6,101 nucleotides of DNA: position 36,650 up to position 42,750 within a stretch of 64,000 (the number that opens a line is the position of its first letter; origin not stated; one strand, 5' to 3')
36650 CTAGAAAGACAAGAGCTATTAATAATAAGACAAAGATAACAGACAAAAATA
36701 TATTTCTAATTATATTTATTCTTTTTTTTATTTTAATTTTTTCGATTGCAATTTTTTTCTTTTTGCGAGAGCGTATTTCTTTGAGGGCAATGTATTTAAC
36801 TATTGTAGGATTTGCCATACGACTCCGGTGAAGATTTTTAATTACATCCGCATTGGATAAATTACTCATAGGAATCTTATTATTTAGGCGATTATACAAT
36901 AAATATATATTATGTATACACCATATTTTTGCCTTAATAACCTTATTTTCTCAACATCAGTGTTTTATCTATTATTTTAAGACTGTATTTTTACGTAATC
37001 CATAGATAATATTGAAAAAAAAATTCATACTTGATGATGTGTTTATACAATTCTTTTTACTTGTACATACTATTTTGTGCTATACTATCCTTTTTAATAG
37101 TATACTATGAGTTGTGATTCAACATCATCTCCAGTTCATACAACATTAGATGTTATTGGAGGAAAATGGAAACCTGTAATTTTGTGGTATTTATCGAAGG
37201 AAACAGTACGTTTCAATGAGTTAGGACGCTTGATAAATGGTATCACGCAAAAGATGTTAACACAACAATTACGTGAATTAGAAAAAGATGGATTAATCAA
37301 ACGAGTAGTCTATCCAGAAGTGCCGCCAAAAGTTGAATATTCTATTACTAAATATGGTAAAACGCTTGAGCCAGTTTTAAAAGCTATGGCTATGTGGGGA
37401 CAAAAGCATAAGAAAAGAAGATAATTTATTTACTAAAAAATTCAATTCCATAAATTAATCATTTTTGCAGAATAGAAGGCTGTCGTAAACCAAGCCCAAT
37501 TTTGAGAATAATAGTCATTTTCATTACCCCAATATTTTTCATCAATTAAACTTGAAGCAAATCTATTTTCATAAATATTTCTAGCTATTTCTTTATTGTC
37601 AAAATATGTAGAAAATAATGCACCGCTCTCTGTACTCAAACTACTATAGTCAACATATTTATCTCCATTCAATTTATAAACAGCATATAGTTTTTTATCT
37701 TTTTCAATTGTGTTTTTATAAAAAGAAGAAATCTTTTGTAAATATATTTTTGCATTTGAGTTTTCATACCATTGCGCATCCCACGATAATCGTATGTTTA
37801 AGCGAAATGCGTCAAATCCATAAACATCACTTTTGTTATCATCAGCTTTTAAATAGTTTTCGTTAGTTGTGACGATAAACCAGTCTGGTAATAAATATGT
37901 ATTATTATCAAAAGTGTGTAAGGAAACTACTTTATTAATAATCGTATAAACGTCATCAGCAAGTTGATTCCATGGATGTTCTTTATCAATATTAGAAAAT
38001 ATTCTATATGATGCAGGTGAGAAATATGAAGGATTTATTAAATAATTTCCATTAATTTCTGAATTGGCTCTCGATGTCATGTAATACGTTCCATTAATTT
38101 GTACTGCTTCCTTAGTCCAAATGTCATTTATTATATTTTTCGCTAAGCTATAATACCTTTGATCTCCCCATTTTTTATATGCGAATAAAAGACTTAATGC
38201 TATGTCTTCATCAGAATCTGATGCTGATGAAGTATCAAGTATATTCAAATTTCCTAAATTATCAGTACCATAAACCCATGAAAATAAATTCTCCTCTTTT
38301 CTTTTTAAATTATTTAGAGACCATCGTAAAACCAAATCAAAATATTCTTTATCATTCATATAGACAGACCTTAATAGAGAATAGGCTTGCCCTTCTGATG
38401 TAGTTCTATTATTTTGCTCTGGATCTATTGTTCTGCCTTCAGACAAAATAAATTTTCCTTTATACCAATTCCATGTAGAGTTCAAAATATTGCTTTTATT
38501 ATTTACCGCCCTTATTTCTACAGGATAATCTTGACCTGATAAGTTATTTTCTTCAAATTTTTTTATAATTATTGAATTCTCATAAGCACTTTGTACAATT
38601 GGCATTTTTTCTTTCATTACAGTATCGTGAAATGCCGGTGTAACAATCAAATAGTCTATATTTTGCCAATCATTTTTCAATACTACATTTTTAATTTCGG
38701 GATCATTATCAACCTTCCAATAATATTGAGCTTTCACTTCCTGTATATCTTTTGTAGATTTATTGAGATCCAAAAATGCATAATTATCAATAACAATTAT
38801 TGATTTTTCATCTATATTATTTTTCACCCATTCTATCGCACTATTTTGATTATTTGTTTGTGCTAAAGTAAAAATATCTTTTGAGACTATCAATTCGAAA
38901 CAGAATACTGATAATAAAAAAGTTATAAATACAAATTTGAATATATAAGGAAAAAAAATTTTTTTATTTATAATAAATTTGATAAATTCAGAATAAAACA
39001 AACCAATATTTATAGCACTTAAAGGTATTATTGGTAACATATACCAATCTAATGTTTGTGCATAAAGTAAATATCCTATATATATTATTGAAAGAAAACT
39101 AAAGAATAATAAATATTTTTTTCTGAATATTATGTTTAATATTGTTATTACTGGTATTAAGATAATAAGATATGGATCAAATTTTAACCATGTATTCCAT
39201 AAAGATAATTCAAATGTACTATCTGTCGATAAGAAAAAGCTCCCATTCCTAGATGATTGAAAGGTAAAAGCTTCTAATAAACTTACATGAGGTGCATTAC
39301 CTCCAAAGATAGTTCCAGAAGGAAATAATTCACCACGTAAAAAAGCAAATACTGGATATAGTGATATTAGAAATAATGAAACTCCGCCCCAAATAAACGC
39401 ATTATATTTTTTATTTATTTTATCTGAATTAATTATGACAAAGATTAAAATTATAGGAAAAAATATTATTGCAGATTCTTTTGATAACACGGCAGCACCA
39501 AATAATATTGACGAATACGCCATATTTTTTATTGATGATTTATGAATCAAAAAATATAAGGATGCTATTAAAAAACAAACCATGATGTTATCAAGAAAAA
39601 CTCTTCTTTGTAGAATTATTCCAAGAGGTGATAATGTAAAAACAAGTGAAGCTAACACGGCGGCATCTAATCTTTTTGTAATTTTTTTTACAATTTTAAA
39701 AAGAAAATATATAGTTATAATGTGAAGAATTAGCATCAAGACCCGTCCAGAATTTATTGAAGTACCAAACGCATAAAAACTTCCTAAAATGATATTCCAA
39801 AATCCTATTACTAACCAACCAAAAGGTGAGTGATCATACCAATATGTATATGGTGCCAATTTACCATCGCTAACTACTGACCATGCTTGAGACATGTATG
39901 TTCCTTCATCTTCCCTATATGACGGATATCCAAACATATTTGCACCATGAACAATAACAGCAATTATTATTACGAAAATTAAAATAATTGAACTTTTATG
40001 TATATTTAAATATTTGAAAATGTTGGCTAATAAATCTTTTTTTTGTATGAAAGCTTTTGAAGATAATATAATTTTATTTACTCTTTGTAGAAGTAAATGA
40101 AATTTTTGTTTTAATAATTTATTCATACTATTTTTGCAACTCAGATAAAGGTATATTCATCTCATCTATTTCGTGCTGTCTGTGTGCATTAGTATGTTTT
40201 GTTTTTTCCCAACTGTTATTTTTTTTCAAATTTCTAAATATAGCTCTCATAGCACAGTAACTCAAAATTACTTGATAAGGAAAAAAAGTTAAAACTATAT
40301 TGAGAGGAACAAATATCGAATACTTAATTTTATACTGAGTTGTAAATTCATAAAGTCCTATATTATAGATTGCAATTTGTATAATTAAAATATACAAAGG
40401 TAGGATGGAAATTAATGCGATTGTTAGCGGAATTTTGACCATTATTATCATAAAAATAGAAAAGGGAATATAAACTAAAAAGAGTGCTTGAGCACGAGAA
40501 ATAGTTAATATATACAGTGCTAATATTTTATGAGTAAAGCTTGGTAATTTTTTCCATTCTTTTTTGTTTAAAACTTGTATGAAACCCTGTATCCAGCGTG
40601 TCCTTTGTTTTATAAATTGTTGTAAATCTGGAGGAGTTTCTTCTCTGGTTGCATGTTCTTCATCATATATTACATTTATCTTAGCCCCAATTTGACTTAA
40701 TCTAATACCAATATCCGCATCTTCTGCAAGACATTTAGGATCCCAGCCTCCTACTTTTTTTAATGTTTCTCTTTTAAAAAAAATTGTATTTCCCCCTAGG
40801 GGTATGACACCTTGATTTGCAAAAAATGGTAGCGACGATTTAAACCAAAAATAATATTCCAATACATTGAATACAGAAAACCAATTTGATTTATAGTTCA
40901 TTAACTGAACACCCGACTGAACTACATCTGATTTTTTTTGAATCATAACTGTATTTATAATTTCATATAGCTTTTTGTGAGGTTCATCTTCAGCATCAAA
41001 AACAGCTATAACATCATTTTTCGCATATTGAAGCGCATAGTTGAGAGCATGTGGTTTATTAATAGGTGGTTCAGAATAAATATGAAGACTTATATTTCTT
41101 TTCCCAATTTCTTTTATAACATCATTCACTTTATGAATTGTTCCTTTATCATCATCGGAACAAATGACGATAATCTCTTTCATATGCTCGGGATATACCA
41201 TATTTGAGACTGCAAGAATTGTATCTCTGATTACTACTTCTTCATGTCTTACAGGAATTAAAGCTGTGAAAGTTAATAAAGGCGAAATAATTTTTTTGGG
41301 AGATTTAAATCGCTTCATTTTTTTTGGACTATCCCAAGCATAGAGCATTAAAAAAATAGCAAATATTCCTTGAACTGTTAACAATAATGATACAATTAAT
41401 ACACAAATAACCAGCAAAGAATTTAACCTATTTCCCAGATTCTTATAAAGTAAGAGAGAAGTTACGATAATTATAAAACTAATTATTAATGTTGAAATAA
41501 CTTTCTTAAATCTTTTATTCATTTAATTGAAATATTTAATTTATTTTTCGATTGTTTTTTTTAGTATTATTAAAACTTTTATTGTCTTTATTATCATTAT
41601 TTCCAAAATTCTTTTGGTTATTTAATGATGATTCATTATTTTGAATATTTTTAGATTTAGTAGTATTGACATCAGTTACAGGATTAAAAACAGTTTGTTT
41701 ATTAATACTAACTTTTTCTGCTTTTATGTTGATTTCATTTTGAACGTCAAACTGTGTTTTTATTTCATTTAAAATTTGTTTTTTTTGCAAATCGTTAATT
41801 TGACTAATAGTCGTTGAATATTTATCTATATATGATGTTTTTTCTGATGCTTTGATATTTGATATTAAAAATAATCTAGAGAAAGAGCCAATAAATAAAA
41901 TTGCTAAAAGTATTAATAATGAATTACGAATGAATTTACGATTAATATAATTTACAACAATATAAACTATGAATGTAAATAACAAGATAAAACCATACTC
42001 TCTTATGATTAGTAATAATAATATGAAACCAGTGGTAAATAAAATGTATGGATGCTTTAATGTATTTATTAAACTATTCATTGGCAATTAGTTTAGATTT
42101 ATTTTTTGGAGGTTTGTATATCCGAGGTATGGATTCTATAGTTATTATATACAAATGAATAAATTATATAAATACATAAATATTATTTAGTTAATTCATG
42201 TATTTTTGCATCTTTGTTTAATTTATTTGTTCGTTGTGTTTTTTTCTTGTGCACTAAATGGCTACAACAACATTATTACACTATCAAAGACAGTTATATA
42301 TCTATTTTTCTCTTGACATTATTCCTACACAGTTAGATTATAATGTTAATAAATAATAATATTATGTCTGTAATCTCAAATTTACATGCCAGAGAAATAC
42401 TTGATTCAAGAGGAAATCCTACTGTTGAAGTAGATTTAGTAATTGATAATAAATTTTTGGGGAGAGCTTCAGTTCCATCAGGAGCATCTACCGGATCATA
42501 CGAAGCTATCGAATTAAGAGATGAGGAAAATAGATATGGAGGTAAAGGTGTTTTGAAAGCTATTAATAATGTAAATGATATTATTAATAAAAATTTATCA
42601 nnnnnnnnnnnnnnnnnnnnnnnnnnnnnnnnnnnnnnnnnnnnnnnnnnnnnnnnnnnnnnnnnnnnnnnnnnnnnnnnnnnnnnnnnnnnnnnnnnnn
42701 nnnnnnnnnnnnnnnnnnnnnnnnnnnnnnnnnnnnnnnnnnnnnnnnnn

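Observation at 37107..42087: Exopolysaccharide module: processive QxxRW GT2 synthase plus a GT-C::GH8 fusion protein, next to an HxlR regulator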

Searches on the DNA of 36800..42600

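Call 68: search_rna_families(source=window, start=36800, end=42600, threshold=evalue, max_evalue=1)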
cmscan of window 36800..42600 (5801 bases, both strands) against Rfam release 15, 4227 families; matches with E-value up to 1: 2.
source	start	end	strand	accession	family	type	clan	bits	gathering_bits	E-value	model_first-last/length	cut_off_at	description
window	39807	39846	+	RF00617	cHP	Cis-reg;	CL00129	21.9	40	0.53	1-45/45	no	Flavivirus capsid hairpin cHP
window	38185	38258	+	RF01201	snR40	Gene; snRNA; snoRNA; CD-box;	CL00054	21.2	50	0.97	1-93/93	no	Small nucleolar RNA snR40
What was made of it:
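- Tried and rejected: No riboswitch or other Rfam element lies near the operon (call 68).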
